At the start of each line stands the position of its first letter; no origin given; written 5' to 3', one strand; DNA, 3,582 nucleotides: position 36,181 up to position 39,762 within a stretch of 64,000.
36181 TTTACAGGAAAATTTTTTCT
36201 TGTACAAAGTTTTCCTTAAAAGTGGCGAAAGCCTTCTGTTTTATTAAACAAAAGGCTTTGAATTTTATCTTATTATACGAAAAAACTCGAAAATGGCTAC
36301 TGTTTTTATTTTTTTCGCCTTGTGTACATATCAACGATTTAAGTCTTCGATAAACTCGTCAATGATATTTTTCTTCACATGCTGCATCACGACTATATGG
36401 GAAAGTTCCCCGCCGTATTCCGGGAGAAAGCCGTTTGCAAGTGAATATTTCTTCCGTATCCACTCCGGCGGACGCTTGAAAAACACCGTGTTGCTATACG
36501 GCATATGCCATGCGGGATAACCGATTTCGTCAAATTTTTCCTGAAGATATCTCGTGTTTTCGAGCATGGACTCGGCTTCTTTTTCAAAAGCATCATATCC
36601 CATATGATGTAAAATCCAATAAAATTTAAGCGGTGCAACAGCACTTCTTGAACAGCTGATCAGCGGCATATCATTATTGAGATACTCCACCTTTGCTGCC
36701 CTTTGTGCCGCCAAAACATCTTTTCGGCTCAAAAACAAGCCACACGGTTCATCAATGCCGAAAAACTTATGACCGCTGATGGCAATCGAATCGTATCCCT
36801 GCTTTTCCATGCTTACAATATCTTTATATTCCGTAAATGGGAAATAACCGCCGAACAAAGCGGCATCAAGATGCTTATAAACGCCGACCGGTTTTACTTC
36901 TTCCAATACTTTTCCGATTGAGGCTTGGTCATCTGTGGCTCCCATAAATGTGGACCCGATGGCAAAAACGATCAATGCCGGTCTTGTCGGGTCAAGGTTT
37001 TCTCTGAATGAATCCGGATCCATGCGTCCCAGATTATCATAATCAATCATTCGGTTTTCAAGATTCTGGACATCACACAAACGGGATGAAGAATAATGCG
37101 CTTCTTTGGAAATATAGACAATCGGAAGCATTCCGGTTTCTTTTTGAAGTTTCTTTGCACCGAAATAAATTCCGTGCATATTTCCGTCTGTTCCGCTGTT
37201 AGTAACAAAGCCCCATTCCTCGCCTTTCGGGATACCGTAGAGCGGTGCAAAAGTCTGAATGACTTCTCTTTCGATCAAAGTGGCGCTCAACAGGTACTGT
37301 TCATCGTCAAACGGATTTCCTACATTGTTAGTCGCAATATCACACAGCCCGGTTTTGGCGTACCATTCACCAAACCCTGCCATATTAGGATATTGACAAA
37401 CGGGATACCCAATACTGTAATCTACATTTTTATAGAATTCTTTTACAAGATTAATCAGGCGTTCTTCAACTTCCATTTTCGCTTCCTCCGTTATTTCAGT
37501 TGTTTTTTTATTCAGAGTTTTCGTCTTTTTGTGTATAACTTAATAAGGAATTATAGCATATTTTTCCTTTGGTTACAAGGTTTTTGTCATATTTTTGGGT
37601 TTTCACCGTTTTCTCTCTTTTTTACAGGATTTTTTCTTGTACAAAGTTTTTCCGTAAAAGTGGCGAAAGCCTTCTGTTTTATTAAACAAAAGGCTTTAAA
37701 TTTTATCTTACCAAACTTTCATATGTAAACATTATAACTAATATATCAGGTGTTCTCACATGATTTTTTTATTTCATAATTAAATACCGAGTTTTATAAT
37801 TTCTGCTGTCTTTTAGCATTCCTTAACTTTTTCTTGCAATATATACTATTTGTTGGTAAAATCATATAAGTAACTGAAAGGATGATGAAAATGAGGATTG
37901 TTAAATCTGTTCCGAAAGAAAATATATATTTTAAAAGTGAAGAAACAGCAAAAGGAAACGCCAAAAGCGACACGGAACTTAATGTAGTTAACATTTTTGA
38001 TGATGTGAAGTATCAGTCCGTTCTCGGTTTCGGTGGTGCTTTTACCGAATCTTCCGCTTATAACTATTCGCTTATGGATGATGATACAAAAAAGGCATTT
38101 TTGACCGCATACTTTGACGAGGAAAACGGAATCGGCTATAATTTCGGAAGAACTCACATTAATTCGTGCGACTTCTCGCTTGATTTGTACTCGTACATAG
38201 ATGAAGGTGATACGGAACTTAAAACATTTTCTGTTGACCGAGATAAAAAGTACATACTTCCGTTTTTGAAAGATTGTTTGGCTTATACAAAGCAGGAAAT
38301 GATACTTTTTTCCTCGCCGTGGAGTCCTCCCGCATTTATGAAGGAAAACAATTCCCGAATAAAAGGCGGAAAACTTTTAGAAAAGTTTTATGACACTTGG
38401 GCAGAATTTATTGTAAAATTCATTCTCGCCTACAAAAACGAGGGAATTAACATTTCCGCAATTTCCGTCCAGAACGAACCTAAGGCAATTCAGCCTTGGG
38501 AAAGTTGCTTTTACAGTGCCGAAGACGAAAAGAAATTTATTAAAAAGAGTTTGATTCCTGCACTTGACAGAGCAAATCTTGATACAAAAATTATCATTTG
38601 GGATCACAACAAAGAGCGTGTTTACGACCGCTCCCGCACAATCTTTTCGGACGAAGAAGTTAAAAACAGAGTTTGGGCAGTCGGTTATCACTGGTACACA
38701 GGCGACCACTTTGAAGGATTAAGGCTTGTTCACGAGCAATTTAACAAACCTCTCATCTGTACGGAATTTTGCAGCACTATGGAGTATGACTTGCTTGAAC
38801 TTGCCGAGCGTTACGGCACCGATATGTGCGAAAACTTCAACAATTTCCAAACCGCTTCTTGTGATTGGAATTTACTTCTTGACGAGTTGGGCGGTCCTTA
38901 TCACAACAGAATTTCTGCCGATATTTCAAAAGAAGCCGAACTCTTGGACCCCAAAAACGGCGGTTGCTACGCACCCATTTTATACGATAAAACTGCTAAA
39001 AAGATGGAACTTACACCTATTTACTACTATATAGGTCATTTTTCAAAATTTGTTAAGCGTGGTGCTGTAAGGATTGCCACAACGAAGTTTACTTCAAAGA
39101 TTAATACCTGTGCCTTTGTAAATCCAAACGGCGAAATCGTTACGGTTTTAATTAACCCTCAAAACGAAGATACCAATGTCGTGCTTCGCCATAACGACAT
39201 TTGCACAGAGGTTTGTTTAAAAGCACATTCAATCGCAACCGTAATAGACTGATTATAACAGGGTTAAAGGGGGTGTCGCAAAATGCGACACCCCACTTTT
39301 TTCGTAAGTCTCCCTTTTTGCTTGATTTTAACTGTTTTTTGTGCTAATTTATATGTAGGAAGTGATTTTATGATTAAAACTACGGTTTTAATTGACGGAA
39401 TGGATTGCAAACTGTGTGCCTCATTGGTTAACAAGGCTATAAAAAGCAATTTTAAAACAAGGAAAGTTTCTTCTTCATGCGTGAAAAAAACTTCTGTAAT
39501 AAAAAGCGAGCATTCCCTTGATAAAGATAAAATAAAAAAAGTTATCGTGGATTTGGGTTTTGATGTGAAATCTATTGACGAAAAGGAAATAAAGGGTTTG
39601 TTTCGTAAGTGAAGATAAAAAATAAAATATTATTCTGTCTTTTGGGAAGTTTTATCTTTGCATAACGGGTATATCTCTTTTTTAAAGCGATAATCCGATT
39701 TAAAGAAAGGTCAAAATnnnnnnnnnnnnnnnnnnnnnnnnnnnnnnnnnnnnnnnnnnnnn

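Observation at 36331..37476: PLP-dependent histidine-decarboxylase-like gene inside the surface-protein accessory block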

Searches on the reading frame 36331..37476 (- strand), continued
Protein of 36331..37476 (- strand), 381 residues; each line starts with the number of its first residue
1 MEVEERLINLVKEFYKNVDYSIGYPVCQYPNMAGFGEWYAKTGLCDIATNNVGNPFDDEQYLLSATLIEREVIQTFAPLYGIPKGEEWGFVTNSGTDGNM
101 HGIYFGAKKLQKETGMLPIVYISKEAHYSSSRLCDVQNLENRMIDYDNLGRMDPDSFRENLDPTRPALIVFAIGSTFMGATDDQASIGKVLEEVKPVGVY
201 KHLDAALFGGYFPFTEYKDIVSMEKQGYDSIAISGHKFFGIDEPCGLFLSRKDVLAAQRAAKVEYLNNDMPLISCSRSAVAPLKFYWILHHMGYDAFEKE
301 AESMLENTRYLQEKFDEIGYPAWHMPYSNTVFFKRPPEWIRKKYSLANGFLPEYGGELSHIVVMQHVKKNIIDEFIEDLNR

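Call 70: search_protein_families(library=pfam, proteins=[P0122, P0139, P0153, P0162, P0182, P0169, P0129, P0144, P0154, P0245], max_evalue=0.001)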
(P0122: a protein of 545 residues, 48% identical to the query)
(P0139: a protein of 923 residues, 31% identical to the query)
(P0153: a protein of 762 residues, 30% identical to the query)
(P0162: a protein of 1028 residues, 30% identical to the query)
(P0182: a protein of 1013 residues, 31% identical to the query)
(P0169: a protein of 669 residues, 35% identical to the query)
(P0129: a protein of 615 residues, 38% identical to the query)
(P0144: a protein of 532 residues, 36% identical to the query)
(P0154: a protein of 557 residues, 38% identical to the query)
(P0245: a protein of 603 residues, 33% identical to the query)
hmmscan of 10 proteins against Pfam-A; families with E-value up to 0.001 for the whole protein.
P0122 (545 aa): 2 families
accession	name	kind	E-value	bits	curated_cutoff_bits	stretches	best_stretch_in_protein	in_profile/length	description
PF00282.25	Pyridoxal_deC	-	1.2e-26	93.8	27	1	236-441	140-355/375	Pyridoxal-dependent decarboxylase conserved domain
PF00266.25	Aminotran_5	-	1.6e-05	24.6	21.5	1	239-385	87-224/371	Aminotransferase class-V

P0139 (923 aa): 2 families
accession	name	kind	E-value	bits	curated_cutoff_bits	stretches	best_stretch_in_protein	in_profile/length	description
PF00282.25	Pyridoxal_deC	-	1.8e-25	89.9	27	1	621-812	147-354/375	Pyridoxal-dependent decarboxylase conserved domain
PF00266.25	Aminotran_5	-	0.00021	20.8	21.5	1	632-749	105-207/371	Aminotransferase class-V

P0153 (762 aa): 4 families
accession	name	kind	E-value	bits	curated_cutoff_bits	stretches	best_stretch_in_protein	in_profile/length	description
PF00282.25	Pyridoxal_deC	-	1.1e-18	67.7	27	1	503-644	141-282/375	Pyridoxal-dependent decarboxylase conserved domain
PF01212.27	Beta_elim_lyase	-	5.1e-06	26.5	27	1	483-648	49-218/288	Beta-eliminating lyase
PF00155.27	Aminotran_1_2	-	6.6e-06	26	19.7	1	458-723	42-313/361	Aminotransferase class I and II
PF00266.25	Aminotran_5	-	2.6e-05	23.8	21.5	1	515-646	96-218/371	Aminotransferase class-V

P0162 (1028 aa): 1 family
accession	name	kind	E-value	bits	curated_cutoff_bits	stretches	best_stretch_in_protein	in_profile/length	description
PF00282.25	Pyridoxal_deC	-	6.4e-19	68.4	27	1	433-581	148-297/375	Pyridoxal-dependent decarboxylase conserved domain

P0182 (1013 aa): 2 families
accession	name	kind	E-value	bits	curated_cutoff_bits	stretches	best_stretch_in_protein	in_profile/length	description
PF00282.25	Pyridoxal_deC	-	6.3e-22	78.3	27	1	410-620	147-355/375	Pyridoxal-dependent decarboxylase conserved domain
PF01212.27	Beta_elim_lyase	-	0.00063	19.6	27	0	338-625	24-272/288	Beta-eliminating lyase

P0169 (669 aa): 1 family
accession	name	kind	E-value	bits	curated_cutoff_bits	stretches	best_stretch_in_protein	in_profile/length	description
PF00282.25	Pyridoxal_deC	-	1.6e-19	70.3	27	1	368-601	90-355/375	Pyridoxal-dependent decarboxylase conserved domain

P0129 (615 aa): 5 families
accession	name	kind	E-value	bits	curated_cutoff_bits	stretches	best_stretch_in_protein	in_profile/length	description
PF00282.25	Pyridoxal_deC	-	7e-33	114.3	27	2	134-288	141-297/375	Pyridoxal-dependent decarboxylase conserved domain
PF00266.25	Aminotran_5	-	6e-08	32.5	21.5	0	117-290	66-230/371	Aminotransferase class-V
PF01212.27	Beta_elim_lyase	-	4.7e-07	29.8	27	0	421-595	106-228/288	Beta-eliminating lyase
PF00155.27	Aminotran_1_2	-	3.3e-05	23.7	19.7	0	117-355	70-308/361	Aminotransferase class I and II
PF22248.1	ERMP1_C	-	0.00069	19.6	27.2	0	211-247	176-212/222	Endoplasmic reticulum metallopeptidase 1, C-terminal domain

P0144 (532 aa): 7 families
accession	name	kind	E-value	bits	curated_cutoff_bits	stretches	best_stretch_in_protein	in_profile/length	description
PF00282.25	Pyridoxal_deC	-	3.4e-23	82.4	27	1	118-316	147-355/375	Pyridoxal-dependent decarboxylase conserved domain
PF01842.31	ACT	-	2.3e-15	56.5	27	1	404-452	2-53/66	ACT domain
PF22629.2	ACT_AHAS_ss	-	3.8e-11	43.4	27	1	406-456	2-53/67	AHAS small subunit-like ACT domain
PF13291.12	ACT_4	-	1.7e-09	38.7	27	1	404-449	8-55/80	ACT domain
PF19571.5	ACT_8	-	2e-08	34.5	23.5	0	438-497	39-98/141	ACT domain pair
PF13840.12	ACT_7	-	2.2e-05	24.6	27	0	408-439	12-47/65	ACT domain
PF00266.25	Aminotran_5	-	0.00027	20.5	21.5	0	109-264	81-226/371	Aminotransferase class-V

P0154 (557 aa): 5 families
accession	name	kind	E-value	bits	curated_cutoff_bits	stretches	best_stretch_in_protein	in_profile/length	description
PF00282.25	Pyridoxal_deC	-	1.3e-23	83.8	27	1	119-321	145-358/375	Pyridoxal-dependent decarboxylase conserved domain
PF01842.31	ACT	-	5.9e-07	29.6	27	0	496-538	3-46/66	ACT domain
PF00266.25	Aminotran_5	-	1.1e-05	25.1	21.5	1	98-269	67-229/371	Aminotransferase class-V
PF13291.12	ACT_4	-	0.00022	22.3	27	0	496-527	9-40/80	ACT domain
PF22629.2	ACT_AHAS_ss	-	0.00061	20.4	27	0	414-460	12-58/67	AHAS small subunit-like ACT domain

P0245 (603 aa): 3 families
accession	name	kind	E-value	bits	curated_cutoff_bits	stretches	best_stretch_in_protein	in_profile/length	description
PF00282.25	Pyridoxal_deC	-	4.7e-12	45.8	27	1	344-541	149-355/375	Pyridoxal-dependent decarboxylase conserved domain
PF00155.27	Aminotran_1_2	-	5.8e-10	39.3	19.7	1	296-583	47-332/361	Aminotransferase class I and II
PF00266.25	Aminotran_5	-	6.5e-06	25.8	21.5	1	319-463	66-204/371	Aminotransferase class-V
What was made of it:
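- Tried and rejected: ACT-domain fusions occur only in other subfamilies (call 70).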

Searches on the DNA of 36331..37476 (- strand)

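Call 58: search_rna_families(sources=[L001, L002, L003, L004, L005, L006, L007, L008, L009, L010, L011, L012], threshold=gathering)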
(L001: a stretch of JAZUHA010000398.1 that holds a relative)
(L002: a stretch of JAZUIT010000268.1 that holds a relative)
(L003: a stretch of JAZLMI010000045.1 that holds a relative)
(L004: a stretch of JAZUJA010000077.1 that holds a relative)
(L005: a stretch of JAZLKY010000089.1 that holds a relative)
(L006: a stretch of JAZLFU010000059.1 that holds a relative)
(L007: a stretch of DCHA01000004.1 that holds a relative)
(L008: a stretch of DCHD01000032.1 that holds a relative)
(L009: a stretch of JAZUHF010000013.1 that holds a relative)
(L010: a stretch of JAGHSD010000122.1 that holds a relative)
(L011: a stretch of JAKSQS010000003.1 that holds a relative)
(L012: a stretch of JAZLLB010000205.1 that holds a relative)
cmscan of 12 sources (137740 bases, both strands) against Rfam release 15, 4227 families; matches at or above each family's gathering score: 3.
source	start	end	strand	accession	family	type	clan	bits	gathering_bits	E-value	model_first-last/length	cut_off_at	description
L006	64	136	+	RF00005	tRNA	Gene; tRNA;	CL00001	60.1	29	3.6e-10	1-71/71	no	tRNA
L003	5740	5814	+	RF00005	tRNA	Gene; tRNA;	CL00001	57.2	29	2.3e-09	1-71/71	no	tRNA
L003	15831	15904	+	RF00005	tRNA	Gene; tRNA;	CL00001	57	29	2.5e-09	1-71/71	no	tRNA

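Call 59: search_rna_families(sources=[L013, L014, L015, L016, L017, L018, L019, L020, L021], threshold=gathering)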
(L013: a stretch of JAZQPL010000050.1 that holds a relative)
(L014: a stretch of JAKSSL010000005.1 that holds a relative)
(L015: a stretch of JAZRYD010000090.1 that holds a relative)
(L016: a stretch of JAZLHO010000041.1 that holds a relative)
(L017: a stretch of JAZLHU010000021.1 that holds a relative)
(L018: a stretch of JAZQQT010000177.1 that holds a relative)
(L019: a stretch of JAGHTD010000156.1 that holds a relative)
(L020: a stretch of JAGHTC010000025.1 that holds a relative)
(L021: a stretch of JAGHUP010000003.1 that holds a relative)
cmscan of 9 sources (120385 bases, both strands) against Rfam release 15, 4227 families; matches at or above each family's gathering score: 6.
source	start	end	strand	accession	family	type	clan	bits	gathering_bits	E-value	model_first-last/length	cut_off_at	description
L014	12007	12184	-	RF00174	Cobalamin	Cis-reg; riboswitch;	CL00101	93.4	31.5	1.2e-21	1-189/189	no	Cobalamin riboswitch aptamer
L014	12819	12991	-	RF00174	Cobalamin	Cis-reg; riboswitch;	CL00101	89.5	31.5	1.5e-20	1-189/189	no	Cobalamin riboswitch aptamer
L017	13543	13647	+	RF00059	TPP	Cis-reg; riboswitch;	-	78.6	54.3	1.5e-13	1-105/105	no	TPP riboswitch aptamer (THI element)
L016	7810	7883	+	RF00005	tRNA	Gene; tRNA;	CL00001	59.3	29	5.2e-10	1-71/71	no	tRNA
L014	7836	7916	+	RF00005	tRNA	Gene; tRNA;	CL00001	52.4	29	4.1e-08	1-71/71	no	tRNA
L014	4601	4685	+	RF00005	tRNA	Gene; tRNA;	CL00001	42.3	29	2.5e-05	1-71/71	no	tRNA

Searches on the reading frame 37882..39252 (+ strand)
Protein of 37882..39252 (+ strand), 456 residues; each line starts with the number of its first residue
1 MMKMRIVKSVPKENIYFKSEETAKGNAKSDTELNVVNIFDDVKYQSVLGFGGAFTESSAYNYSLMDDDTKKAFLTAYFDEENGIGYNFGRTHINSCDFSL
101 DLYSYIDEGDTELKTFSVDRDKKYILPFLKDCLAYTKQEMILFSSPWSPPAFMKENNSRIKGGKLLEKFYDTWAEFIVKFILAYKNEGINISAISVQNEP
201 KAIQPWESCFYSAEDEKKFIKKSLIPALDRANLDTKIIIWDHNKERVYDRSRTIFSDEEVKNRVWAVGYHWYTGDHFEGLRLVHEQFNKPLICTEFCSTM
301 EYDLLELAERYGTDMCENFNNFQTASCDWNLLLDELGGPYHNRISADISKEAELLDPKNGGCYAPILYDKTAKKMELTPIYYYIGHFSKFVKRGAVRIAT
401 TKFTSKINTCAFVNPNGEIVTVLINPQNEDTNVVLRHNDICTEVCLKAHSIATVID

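Call 10: search_protein_families(library=pfam, proteins=[window:37882-39252:+], max_evalue=0.001)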
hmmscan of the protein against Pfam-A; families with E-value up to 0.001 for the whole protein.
window:37882-39252:+ (456 aa): 3 families
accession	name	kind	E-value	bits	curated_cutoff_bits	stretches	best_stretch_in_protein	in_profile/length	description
PF02055.22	Glyco_hydro_30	-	1.5e-50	172.6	23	1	48-391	2-348/348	Glycosyl hydrolase family 30 TIM-barrel domain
PF17189.10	Glyco_hydro_30C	-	7.3e-14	52.1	22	1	394-454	1-65/65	Glycosyl hydrolase family 30 beta sandwich domain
PF02057.21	Glyco_hydro_59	-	4.2e-08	33.3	27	1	138-316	88-242/294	Glycosyl hydrolase family 59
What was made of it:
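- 37882..39252 (+): Context only: divergently transcribed GH30 glycoside hydrolase. call 10
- Checked: The neighbours are as described: two secreted giant repeat proteins (27415-31761, 32100-36008) and a GH30 (37882-39252, PF02055 E 1.5e-50) (call 10).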

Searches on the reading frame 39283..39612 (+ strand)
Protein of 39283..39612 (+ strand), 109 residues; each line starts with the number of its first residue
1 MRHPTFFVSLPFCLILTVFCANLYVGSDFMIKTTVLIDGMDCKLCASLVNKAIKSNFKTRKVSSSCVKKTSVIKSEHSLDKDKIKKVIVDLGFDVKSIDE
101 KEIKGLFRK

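Call 10: search_protein_families(library=pfam, proteins=[window:39283-39612:+], max_evalue=0.001)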
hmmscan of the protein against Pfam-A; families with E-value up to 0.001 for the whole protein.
window:39283-39612:+ (109 aa): 1 family
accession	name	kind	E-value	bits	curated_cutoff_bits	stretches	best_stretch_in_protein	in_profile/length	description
PF00403.32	HMA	-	7.1e-05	23.6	24.8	1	34-94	1-62/62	Heavy-metal-associated domain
